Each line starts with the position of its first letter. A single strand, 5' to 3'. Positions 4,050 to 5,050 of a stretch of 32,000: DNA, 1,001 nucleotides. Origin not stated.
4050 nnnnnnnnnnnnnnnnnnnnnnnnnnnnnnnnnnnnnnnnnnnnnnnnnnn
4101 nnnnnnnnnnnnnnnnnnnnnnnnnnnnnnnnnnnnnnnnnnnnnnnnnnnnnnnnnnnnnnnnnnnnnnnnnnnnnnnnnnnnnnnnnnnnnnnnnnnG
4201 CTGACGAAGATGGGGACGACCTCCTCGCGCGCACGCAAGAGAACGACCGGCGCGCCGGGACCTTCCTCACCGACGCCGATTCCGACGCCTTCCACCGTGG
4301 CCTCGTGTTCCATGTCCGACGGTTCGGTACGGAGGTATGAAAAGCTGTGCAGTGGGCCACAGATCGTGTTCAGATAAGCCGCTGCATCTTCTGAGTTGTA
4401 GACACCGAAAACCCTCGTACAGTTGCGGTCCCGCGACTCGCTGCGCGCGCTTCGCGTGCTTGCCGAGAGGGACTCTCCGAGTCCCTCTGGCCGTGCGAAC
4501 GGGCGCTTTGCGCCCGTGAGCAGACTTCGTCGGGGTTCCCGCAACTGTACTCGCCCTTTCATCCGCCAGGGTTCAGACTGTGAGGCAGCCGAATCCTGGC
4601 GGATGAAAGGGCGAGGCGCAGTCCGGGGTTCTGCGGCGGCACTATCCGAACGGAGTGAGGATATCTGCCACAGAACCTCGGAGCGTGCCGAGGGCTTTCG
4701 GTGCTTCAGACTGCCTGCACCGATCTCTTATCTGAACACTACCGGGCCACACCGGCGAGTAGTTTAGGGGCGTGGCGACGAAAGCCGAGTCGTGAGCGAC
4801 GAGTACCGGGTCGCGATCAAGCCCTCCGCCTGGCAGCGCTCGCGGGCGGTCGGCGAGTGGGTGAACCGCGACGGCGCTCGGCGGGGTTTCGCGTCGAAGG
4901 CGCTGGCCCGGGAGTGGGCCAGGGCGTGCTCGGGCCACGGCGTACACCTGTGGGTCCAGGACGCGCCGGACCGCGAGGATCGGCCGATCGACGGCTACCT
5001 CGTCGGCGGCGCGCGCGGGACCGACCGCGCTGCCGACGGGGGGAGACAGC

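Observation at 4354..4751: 382-bp inverted-repeat-bounded, direct-repeat-flanked, helix-packed non-coding element (MITE-like insertion or novel structured RNA)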

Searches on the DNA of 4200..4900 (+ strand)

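Call 4: search_rna_families(source=window, start=4200, end=4900, threshold=evalue, max_evalue=10)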
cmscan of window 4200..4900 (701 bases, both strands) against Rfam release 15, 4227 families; matches with E-value up to 10: 11.
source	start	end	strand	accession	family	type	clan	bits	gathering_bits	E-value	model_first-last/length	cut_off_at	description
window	4556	4609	+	RF03418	mir-3198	Gene; miRNA;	-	26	91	0.016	1-80/80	no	mir-3198 microRNA precursor family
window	4547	4618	+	RF04016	mir-4873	Gene; miRNA;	-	22.3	100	0.14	1-78/78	no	mir-4873 microRNA precursor family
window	4548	4655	-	RF02833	Scr3202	Gene; sRNA;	-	19.4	52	3.1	1-95/95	no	Streptomyces RNA 3202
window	4541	4623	-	RF00915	mir-760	Gene; miRNA;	-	18.9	98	0.34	1-80/80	no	mir-760 microRNA precursor family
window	4490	4522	-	RF01333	CRISPR-DR20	Gene; CRISPR;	-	18.8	42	0.45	1-36/36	no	CRISPR RNA direct repeat element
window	4547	4615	-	RF00102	VA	Gene;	-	16.2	62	5.9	1-159/159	no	VA RNA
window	4550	4615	+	RF01019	mir-922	Gene; miRNA;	-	15.7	95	3.6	1-81/81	no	mir-922 microRNA precursor family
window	4559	4606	-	RF00813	mir-11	Gene; miRNA;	CL00083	15.4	45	3.1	1-78/78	no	mir-11 microRNA precursor family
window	4614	4690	-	RF03373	mir-3170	Gene; miRNA;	-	14.4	98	9.7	1-77/77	no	mir-3170 microRNA precursor family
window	4794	4858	+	RF01543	TB11Cs5H2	Gene; snRNA; snoRNA; HACA-box;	-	13.8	47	6.3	1-68/68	no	Trypanosomatid snoRNA TB11Cs5H2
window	4552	4613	-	RF02691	BTH_s19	Gene; sRNA;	-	11.3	153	2.5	113-173/224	no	Burkholderia sRNA 19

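Call 11: search_dna_similar(query=window:4354-4751:+, collection=plasmids, mode=distant, max_evalue=0.001, max_rows=40)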
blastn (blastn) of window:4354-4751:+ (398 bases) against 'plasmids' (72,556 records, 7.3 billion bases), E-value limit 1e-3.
Records with a match: 4; places in all: 4; records where one place covers at least 80% of the query: 0.
Best place of each record, by identity: 80-90% 4.
By first word of the organism name: Halorhabdus 1; Halostagnicola 1; Natrinema 1; Halorientalis 1.
By predicted mobility (MOB-suite, as given by PLSDB): non-mobilizable 4.
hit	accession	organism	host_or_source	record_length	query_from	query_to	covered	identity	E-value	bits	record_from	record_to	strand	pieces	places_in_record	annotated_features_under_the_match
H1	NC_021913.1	Halorhabdus tiamatea SARL4B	-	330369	171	221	13%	84.6%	7e-4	52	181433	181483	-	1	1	HNH endonuclease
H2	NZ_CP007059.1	Halostagnicola larsenii XH-48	-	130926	122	171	13%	84.0%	7e-4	52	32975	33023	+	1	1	RNA-guided endonuclease TnpB family protein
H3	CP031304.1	Natrinema thermotolerans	Cell culture,Korean salt-fermented food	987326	138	182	11%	86.7%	6e-5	55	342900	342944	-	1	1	none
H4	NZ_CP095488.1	Halorientalis marina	cell culture,salt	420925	128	171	11%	88.6%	2e-5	58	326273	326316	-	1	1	N-6 DNA methylase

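Call 12: search_dna_similar(query=window:4354-4751:+, collection=phages, mode=distant, max_evalue=0.001, max_rows=20)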
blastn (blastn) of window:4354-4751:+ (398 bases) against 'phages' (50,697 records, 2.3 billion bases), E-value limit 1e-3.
No match.

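Call 24: get_annotated_region(hit=H2, flank=2000)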
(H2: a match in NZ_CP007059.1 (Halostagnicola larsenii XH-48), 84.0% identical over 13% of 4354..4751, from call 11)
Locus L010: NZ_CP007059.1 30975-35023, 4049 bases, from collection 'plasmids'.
description: Halostagnicola larsenii XH-48 plasmid unnamed4, complete sequence
organism: Halostagnicola larsenii XH-48 (NCBI taxid 797299)
taxonomy: Archaea; Euryarchaeota; Halobacteria; Halobacteriales; Natrialbaceae; Halostagnicola; Halostagnicola larsenii; Halostagnicola larsenii XH-48
host: -; source: -; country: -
typing (MOB-suite, as given by PLSDB): non-mobilizable
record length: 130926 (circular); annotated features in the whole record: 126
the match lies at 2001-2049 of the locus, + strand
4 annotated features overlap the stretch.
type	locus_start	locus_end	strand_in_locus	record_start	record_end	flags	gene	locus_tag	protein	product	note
CDS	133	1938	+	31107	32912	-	-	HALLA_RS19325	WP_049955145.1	hypothetical protein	-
CDS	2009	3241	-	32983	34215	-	-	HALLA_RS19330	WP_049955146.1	RNA-guided endonuclease TnpB family protein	-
CDS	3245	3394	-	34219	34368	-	-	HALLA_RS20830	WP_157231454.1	DUF2080 family transposase-associated protein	-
CDS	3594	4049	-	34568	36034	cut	-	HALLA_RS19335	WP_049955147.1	flippase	-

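Call 50: search_dna_similar(query=window:4458-4532:+, collection=plasmids, mode=distant, max_evalue=1, max_rows=40)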
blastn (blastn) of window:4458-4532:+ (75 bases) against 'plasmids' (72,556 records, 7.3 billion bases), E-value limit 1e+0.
Records with a match: 10; places in all: 10; records where one place covers at least 80% of the query: 0.
Best place of each record, by identity: 95-99% 1; 90-95% 3; 80-90% 4; 60-80% 2.
By first word of the organism name: Halostagnicola 2; Natribaculum 2; Natrinema 2; Halorientalis 1; Haloferacaceae 1; Natronorubrum 1; Polaromonas 1.
By predicted mobility (MOB-suite, as given by PLSDB): non-mobilizable 10.
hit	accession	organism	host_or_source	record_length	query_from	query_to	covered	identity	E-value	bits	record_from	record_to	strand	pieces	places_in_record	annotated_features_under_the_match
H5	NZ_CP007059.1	Halostagnicola larsenii XH-48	-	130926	18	67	67%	84.0%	8e-5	52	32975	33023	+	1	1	RNA-guided endonuclease TnpB family protein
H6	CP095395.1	Natribaculum longum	cell culture,saline soil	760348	18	67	67%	78.0%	1e-1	42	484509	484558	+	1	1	none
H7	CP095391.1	Natribaculum breve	cell culture,saline soil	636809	18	67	67%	78.0%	1e-1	42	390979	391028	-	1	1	none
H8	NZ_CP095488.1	Halorientalis marina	cell culture,salt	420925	24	67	59%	88.6%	2e-6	58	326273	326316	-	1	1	N-6 DNA methylase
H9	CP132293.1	Haloferacaceae archaeon XH8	cell culture,Pickle salt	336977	23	67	60%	84.4%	4e-2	44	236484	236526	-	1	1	record has no annotation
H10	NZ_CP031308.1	Natronorubrum bangense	Cell culture,The Bange salt-alkaline ...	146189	25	67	57%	86.0%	1e-2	45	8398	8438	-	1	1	none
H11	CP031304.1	Natrinema thermotolerans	Cell culture,Korean salt-fermented food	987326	34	67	45%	94.1%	2e-5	54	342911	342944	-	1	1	none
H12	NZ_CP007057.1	Halostagnicola larsenii XH-48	-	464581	34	67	45%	91.2%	1e-3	49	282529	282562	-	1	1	none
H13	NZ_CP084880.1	Natrinema halophilum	pure culture,salt mine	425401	34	67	45%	91.2%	1e-3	49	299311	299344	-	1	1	none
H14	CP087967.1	Polaromonas sp. P1-6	cell culture,cave ground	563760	47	70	32%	95.8%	5e-1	40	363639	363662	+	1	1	none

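Call 51: get_annotated_region(hit=H12, flank=2500)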
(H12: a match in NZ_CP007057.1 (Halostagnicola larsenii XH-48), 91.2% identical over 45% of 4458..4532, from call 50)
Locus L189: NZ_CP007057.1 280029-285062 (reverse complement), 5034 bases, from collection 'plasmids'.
description: Halostagnicola larsenii XH-48 plasmid unnamed2, complete sequence
organism: Halostagnicola larsenii XH-48 (NCBI taxid 797299)
taxonomy: Archaea; Euryarchaeota; Halobacteria; Halobacteriales; Natrialbaceae; Halostagnicola; Halostagnicola larsenii; Halostagnicola larsenii XH-48
host: -; source: -; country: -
typing (MOB-suite, as given by PLSDB): non-mobilizable
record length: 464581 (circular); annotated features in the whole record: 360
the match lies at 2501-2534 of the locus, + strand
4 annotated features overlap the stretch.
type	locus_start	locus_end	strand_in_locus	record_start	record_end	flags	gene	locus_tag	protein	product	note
CDS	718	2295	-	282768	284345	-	-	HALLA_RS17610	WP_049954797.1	alkaline phosphatase D family protein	-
CDS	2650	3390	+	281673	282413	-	-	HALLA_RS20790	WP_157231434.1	hypothetical protein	-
CDS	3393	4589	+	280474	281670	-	-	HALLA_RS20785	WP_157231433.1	hypothetical protein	-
CDS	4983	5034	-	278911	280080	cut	-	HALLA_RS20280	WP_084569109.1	PQQ-binding-like beta-propeller repeat protein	-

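Call 52: get_annotated_region(hit=H13, flank=2500)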
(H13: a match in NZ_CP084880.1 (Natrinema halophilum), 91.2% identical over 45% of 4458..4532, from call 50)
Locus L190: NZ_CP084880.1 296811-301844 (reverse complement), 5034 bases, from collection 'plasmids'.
description: Natrinema halophilum strain YPL8 plasmid unnamed1, complete sequence
organism: Natrinema halophilum (NCBI taxid 1699371)
taxonomy: Archaea; Euryarchaeota; Halobacteria; Halobacteriales; Natrialbaceae; Natrinema; Natrinema halophilum
host: -; source: pure culture,salt mine; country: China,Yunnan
typing (MOB-suite, as given by PLSDB): non-mobilizable
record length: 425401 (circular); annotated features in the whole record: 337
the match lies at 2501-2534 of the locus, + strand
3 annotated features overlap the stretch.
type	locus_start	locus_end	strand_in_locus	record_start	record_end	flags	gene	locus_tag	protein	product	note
CDS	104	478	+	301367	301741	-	-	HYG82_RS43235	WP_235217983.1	helix-turn-helix domain-containing protein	-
CDS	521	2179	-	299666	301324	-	-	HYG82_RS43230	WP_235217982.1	MBL fold metallo-hydrolase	-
CDS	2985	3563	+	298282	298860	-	-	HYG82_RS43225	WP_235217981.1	metal-dependent hydrolase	-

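Call 53: get_annotated_region(hit=H8, flank=2500)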
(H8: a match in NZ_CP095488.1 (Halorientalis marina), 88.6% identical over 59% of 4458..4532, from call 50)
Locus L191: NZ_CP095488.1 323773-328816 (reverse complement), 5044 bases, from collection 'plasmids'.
description: Halorientalis marina strain GDY88 plasmid unnamed1, complete sequence
organism: Halorientalis marina (NCBI taxid 2931976)
taxonomy: Archaea; Euryarchaeota; Halobacteria; Halobacteriales; Haloarculaceae; Halorientalis; Halorientalis marina
host: -; source: cell culture,salt; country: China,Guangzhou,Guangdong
typing (MOB-suite, as given by PLSDB): non-mobilizable
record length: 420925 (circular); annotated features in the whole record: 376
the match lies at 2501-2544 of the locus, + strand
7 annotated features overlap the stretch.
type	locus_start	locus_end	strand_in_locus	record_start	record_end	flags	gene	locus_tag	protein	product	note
CDS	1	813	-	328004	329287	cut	-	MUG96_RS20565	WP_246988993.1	transposase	-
CDS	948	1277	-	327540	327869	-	-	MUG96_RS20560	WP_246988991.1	hypothetical protein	-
CDS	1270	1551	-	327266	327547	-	-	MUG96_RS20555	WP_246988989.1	hypothetical protein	-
CDS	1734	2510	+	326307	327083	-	-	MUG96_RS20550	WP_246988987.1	N-6 DNA methylase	GO:0006306 - DNA methylation [Evidence IEA]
CDS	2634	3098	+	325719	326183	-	-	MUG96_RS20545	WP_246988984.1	hypothetical protein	-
CDS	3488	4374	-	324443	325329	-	-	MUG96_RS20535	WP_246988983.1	IS1595 family transposase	-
CDS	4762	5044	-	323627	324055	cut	-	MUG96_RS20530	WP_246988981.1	Lrp/AsnC family transcriptional regulator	-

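Call 54: get_annotated_region(hit=H10, flank=2500)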
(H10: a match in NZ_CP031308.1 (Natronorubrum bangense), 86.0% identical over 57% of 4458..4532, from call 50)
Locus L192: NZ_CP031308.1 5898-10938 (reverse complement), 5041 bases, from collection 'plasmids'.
description: Natronorubrum bangense strain JCM 10635 plasmid unnamed3, complete sequence
organism: Natronorubrum bangense (NCBI taxid 61858)
taxonomy: Archaea; Euryarchaeota; Halobacteria; Halobacteriales; Natrialbaceae; Natronorubrum; Natronorubrum bangense
host: -; source: Cell culture,The Bange salt-alkaline lake in Tibet; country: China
typing (MOB-suite, as given by PLSDB): non-mobilizable
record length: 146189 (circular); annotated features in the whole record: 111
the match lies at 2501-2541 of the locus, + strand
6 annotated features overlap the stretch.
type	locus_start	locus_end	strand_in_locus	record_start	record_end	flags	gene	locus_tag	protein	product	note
CDS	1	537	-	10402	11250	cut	-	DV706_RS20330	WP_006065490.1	hypothetical protein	-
CDS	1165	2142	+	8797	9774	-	-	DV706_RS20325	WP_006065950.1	MBL fold metallo-hydrolase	-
CDS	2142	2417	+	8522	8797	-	-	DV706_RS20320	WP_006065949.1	DUF3006 domain-containing protein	-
CDS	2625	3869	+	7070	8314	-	-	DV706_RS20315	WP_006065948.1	RNA-guided endonuclease TnpB family protein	-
CDS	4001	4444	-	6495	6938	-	-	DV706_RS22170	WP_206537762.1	hypothetical protein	-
CDS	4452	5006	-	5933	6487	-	-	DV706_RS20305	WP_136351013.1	DUF4208 domain-containing protein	-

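Call 65: build_rna_model(alignment_id=A3, structure=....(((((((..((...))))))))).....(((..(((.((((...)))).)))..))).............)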
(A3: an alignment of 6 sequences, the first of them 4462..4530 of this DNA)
Model R1 built from alignment A3 (6 sequences, 74 columns); structure: as given.
model positions 69; base pairs 19; branch points 1; effective number of sequences 2.28; information 0.815 bits per position. Calibrated on 0.2 Mb of random sequence (short: E-values are rough).
structure used (alignment columns):
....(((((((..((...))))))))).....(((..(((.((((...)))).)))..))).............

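Call 67: search_with_rna_model(model_id=R1, sources=[window, L002, L003, L004, L005, L008, L009, L010, L011, L013, L014, L015, L016, L017, L018, L019, L020, L021, L022, L023, L024, L025, L026, L027, L029, L030, L031, L032, L034, L035, L036, L037, L038, L039, L040, L041, L042, L043, L044, L046, L047, L048, L049, L050, L051, L052, L053, L054, L055, L056, L057, L058, L059, L060, L061, L062, L063, L064, L065, L066, L067, L068, L069, L070, L071, L072, L073, L074, L075, L076, L078, L079, L080, L081, L082, L083, L084, L085, L086, L087, L090, L091, L092, L093, L094, L095, L096, L097, L098, L100], max_evalue=0.1)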
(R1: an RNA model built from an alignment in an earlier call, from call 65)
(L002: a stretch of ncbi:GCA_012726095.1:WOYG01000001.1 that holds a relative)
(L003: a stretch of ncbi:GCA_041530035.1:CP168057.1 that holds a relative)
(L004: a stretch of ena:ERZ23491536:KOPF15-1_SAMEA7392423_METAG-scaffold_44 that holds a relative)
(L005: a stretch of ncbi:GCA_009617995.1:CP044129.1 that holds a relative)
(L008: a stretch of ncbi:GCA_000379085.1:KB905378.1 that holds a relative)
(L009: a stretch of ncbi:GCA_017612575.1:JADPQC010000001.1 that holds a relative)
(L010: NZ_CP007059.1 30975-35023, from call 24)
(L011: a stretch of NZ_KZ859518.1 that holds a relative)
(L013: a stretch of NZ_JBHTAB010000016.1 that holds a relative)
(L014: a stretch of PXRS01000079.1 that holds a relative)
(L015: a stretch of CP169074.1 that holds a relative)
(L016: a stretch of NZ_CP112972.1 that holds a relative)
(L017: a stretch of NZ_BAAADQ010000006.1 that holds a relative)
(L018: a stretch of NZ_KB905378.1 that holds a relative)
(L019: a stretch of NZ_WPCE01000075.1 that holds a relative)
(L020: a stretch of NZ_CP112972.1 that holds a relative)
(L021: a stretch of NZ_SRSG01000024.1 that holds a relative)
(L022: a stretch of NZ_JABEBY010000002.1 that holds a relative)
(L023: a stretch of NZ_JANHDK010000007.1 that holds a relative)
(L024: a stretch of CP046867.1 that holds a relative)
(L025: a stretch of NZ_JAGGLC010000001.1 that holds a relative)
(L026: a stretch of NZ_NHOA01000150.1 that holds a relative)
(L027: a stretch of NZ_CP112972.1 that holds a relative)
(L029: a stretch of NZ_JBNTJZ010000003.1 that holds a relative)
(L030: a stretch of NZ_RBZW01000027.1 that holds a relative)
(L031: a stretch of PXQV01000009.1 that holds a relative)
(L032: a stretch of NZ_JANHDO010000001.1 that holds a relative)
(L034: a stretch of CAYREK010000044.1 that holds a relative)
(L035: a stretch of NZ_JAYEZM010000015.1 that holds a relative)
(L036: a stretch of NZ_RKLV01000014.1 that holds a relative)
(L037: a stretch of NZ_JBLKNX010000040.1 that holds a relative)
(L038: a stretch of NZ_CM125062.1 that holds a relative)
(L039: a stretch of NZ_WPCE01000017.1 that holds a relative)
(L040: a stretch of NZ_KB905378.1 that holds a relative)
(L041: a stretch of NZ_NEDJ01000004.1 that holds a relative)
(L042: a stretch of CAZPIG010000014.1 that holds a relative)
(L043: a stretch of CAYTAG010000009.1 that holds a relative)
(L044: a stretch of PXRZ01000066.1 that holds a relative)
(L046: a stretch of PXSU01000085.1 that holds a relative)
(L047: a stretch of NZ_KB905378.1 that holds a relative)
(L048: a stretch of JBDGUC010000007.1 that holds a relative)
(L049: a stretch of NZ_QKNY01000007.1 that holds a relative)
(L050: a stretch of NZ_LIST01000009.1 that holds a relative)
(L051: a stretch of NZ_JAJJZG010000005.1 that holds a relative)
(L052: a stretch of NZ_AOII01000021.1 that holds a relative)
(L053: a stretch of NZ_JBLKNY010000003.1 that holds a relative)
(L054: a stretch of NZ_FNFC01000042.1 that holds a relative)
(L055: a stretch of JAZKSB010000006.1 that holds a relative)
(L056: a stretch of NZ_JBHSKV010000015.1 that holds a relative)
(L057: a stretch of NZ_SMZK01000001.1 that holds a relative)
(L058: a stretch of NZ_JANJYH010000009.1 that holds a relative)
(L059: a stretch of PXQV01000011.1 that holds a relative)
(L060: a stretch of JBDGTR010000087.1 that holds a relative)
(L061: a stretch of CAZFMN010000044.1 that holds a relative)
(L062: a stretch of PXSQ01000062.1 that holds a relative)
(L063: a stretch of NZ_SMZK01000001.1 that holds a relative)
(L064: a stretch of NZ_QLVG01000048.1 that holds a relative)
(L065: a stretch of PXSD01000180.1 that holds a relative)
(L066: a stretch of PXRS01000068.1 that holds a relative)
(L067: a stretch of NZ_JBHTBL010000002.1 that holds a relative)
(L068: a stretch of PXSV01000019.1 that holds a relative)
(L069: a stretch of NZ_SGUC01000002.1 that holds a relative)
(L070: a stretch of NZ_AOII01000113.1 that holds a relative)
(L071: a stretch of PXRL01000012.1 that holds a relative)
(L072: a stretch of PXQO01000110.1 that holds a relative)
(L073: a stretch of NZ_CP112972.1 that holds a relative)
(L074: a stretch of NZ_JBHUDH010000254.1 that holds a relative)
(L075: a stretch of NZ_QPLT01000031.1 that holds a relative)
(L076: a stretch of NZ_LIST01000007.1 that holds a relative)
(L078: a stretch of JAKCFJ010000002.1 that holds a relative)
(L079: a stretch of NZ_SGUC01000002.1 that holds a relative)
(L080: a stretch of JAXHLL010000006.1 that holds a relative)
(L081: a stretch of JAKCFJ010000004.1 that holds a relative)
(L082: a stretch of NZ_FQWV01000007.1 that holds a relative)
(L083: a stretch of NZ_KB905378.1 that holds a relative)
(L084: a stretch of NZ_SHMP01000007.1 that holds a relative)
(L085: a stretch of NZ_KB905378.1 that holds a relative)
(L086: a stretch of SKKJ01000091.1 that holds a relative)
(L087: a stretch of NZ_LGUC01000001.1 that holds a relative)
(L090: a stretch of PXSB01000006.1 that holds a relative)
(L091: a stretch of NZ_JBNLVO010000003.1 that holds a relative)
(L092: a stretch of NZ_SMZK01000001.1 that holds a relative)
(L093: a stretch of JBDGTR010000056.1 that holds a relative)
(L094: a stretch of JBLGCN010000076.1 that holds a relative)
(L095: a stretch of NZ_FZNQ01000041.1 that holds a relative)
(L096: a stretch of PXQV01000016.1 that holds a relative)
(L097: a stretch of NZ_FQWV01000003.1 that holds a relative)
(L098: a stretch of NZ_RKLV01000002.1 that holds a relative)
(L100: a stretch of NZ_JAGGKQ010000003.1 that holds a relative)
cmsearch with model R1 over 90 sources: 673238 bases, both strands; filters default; matches with E-value up to 0.1: 23.
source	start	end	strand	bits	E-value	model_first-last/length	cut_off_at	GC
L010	1989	2057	+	89.4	4e-22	1-69/69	no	0.64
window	4462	4532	+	77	1.2e-18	1-69/69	no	0.69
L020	6382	6448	-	58.1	2.2e-13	1-69/69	no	0.76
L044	2488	2554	-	57.4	3.6e-13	1-69/69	no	0.75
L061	1518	1583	+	52.5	8e-12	1-69/69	no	0.74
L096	6507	6584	-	30.2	1.4e-05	1-69/69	no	0.74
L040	2355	2417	+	26.9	0.00011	1-69/69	no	0.65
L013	749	809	+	26.9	0.00012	1-69/69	no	0.75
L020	6283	6338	-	24.2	0.00064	1-69/69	no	0.62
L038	7561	7627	+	23.5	0.00099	1-69/69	no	0.55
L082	2541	2578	-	23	0.0014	1-69/69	no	0.55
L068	327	364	+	22.8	0.0016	1-69/69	no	0.55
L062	2184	2263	+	22.3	0.0022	1-69/69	no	0.69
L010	1947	2017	-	21.3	0.0043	1-69/69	no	0.68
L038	7523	7589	-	21.2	0.0044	1-69/69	no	0.55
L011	5669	5754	-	21.2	0.0046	1-69/69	no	0.71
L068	87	124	+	19.9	0.01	1-69/69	no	0.55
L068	31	88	-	18.8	0.021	1-69/69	no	0.59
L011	5726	5810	+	18.6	0.024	1-69/69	no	0.72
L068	320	354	-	17.1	0.062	1-69/69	no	0.51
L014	76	137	+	16.9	0.069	1-69/69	no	0.77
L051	1716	1773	+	16.6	0.086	1-69/69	no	0.62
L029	6572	6633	+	16.6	0.088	1-69/69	no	0.65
